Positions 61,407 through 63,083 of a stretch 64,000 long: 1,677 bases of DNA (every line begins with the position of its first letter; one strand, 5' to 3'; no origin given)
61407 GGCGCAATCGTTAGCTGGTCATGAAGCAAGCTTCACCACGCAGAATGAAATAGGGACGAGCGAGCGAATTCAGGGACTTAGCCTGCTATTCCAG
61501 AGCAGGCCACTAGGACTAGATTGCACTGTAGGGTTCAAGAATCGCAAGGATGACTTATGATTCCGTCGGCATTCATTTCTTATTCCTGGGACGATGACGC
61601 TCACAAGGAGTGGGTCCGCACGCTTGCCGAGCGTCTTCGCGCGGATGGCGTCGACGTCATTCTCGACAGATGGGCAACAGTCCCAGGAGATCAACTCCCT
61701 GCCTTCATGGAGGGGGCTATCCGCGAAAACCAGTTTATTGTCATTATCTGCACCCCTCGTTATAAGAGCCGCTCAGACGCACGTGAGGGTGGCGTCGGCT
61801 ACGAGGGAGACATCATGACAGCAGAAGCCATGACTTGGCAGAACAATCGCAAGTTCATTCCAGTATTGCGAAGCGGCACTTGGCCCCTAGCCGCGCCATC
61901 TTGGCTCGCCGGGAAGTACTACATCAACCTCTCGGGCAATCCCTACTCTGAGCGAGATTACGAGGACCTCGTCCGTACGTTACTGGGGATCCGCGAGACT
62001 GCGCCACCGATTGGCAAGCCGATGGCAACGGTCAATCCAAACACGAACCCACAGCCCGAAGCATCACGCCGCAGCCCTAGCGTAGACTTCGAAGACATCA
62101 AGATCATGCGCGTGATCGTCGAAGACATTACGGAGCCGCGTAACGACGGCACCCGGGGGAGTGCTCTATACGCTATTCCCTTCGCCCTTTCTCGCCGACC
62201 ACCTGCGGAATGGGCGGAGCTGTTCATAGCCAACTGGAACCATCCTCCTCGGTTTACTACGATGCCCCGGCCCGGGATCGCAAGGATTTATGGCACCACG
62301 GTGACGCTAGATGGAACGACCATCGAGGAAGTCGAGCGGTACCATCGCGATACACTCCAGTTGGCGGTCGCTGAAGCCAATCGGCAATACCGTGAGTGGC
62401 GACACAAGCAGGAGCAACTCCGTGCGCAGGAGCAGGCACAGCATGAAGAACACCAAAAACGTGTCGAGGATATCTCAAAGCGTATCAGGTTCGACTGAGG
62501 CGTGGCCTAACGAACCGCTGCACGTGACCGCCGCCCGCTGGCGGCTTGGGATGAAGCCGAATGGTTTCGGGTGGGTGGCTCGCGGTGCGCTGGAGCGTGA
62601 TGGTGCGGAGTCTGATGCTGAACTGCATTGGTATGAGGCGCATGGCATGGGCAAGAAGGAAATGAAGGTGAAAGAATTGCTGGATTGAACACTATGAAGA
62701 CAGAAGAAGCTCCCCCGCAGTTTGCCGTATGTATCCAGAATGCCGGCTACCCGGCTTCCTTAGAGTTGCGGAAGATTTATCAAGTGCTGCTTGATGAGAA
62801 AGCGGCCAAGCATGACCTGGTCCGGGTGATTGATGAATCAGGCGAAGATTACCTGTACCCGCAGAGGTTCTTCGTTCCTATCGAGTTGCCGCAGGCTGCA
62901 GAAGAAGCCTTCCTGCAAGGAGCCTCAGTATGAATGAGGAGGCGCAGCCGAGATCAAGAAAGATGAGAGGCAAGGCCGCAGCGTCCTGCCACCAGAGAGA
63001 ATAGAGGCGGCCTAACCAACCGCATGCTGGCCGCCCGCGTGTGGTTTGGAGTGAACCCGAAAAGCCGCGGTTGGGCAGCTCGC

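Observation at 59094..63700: Lower-GC accessory island with a Thoeris-like gene pair (membrane protein plus TIR-domain protein) whose partner domains are unrecognised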

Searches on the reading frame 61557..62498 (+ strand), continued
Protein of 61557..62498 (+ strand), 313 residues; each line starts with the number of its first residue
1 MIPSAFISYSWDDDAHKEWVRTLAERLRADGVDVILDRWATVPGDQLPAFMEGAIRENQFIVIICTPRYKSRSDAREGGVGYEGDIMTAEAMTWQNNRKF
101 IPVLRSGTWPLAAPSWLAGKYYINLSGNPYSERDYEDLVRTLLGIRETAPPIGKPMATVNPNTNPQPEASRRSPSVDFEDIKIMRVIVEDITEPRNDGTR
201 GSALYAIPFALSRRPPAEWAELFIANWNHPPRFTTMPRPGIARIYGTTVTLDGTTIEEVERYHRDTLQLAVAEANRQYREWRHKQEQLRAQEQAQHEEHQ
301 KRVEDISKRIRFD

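Call 91: fold_search(model_id=the predicted structure, library=pdb)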
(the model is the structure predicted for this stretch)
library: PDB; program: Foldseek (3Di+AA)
matches with E <= 10: 1361; with E <= 0.001: 26
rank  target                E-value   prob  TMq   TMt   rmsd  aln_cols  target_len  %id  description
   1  5y8e                  1.6e-08  1.00  0.40  0.75   6.2       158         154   33  Crystal Structure of a prokaryotic SEFIR domain (released 2018-04-04)
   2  5y8f_A                5.0e-08  1.00  0.37  0.75   3.4       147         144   34  Crystal Structure of a prokaryotic SEFIR domain (released 2018-04-04)
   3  7uxu_A                5.3e-05  1.00  0.33  0.69   4.0       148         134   23  CryoEM structure of the TIR domain from AbTir in complex with 3AD (released 2022-09-07)
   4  7uxr_A                7.2e-05  1.00  0.33  0.66   4.5       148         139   23  Crystal structure of the BtTir TIR domain (released 2022-09-07)
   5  3h16_B                1.2e-04  1.00  0.33  0.67   4.1       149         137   20  Crystal structure of a bacteria TIR domain, PdTIR from Paracoccus denitrificans (released 2009-06-16)
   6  7djt_A                2.1e-04  1.00  0.35  0.18   4.1       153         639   19  Human SARM1 inhibitory state bounded with inhibitor dHNN (released 2021-05-19)
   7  7nux                  2.7e-04  1.00  0.34  0.61   3.8       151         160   17  Crystal structure of the TIR domain of human TLR1 (crystallised without ZN2+ ions) (released 2021-08-25)
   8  7cm7_A                2.7e-04  1.00  0.33  0.18   4.4       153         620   16  NAD+-bound Sarm1 E642A in the self-inhibited state (released 2020-10-21)
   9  7uxr_B                2.9e-04  1.00  0.33  0.66   4.4       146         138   23  Crystal structure of the BtTir TIR domain (released 2022-09-07)
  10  3h16_D                2.9e-04  1.00  0.32  0.67   4.4       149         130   19  Crystal structure of a bacteria TIR domain, PdTIR from Paracoccus denitrificans (released 2009-06-16)
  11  7qg0_A                3.2e-04  1.00  0.34  0.18   4.3       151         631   16  Inhibitor-induced hSARM1 duplex (released 2022-12-21)
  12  9lmq_A                3.2e-04  1.00  0.32  0.32   4.6       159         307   14  Cryo-EM structure of TIR-STING/c-di-GMP complex (released 2025-08-27)
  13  1fyv                  3.7e-04  1.00  0.33  0.60   3.8       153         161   16  CRYSTAL STRUCTURE OF THE TIR DOMAIN OF HUMAN TLR1 (released 2000-11-22)
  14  7nuw                  3.7e-04  1.00  0.32  0.58   4.0       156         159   16  Crystal structure of the TIR domain of human TLR1 (crystallised with Zn2+ ions) (released 2021-08-25)
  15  8oz6_A                3.9e-04  1.00  0.33  0.25  28.5       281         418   15  cryoEM structure of SPARTA complex ligand-free (released 2023-08-16)
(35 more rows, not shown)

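Call 107: find_encoding_contigs(protein=P0010, flank=10000, max_places=2)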
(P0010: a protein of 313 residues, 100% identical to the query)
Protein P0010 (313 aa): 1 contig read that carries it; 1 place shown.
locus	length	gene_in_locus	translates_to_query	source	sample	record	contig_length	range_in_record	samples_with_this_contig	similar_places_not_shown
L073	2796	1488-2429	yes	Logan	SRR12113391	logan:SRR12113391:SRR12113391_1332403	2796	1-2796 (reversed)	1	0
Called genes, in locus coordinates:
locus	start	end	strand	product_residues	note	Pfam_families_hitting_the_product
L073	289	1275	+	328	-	-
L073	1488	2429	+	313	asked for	PF08357:SEFIR, PF13676:TIR_2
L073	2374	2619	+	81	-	-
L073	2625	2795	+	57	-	?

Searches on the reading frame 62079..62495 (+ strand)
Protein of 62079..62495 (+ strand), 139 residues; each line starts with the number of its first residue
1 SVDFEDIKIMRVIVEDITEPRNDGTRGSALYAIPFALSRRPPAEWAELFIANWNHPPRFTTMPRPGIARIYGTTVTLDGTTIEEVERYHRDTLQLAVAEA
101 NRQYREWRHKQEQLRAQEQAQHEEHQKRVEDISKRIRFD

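Call 82: search_solved_structures(query=A4, max_evalue=10)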
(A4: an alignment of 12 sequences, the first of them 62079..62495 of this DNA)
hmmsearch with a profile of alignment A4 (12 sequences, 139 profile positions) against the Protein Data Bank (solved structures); distinct sequences matched with E-value up to 10: 4.
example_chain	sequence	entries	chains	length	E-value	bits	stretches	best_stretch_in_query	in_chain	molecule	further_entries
5iri_A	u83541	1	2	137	0.057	16.2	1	19-48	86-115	Serine/threonine-protein kinase BRSK1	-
2ikf_A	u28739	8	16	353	0.31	13.9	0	13-56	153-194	RNA uridylyl transferase | RNA uridylyltransferase 4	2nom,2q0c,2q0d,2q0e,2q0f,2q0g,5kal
1x18_F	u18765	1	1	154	0.39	13.5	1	4-58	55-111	30S ribosomal protein S7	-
3bqw_A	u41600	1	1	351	0.69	12.7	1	50-86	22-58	Putative capsid protein of prophage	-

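Call 83: search_protein_families(library=pfam, alignment_id=A4, max_evalue=1)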
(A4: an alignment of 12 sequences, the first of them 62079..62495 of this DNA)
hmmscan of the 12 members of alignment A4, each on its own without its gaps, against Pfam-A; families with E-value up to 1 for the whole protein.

A. member 1, window:62079-62495:+ (139 aa): 2 families
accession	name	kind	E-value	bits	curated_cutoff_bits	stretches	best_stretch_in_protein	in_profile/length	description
PF22554.1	Chap-C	-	0.00071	20.7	27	1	74-125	18-69/91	TY-Chap C-terminal domain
PF13148.11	DUF3987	-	0.47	10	27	1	82-132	60-112/364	Protein of unknown function (DUF3987)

B. families by the number of members that match (of 12 scanned): 7 families
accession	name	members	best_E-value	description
PF25523.1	Ig_RIMBP2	2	0.0087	RIMBP2-like, immunoglobulin-like domain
PF22554.1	Chap-C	1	0.00071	TY-Chap C-terminal domain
PF06289.16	FlbD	1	0.0061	Flagellar and Swarming motility proteins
PF06273.16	eIF-4B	1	0.074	Plant specific eukaryotic initiation factor 4B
PF13438.11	DUF4113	1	0.093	Domain of unknown function (DUF4113)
PF17932.6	TetR_C_24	1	0.44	Tetracyclin repressor-like, C-terminal domain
PF13148.11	DUF3987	1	0.47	Protein of unknown function (DUF3987)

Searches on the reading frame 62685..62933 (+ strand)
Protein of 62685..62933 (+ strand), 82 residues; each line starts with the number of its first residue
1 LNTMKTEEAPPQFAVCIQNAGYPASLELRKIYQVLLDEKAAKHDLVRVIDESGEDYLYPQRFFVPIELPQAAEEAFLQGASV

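Call 3: search_protein_families(library=pfam, proteins=[window:62685-62933:+], max_evalue=0.1)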
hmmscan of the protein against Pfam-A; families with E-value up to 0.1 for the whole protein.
window:62685-62933:+ (82 aa): 1 family
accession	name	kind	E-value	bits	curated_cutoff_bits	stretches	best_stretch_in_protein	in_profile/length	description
PF18529.7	MIX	-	0.092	12.8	27.4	1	32-71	38-76/152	Mitochondrial membrane-anchored proteins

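Call 4: search_protein_families(library=padloc, proteins=[window:62685-62933:+], max_evalue=0.1)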
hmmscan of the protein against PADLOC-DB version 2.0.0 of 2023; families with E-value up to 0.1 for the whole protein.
window:62685-62933:+ (82 aa): 0 families

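Call 5: search_protein_families(library=ncbifam, proteins=[window:62685-62933:+], max_evalue=0.1)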
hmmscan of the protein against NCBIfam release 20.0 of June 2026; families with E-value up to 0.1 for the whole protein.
window:62685-62933:+ (82 aa): 0 families
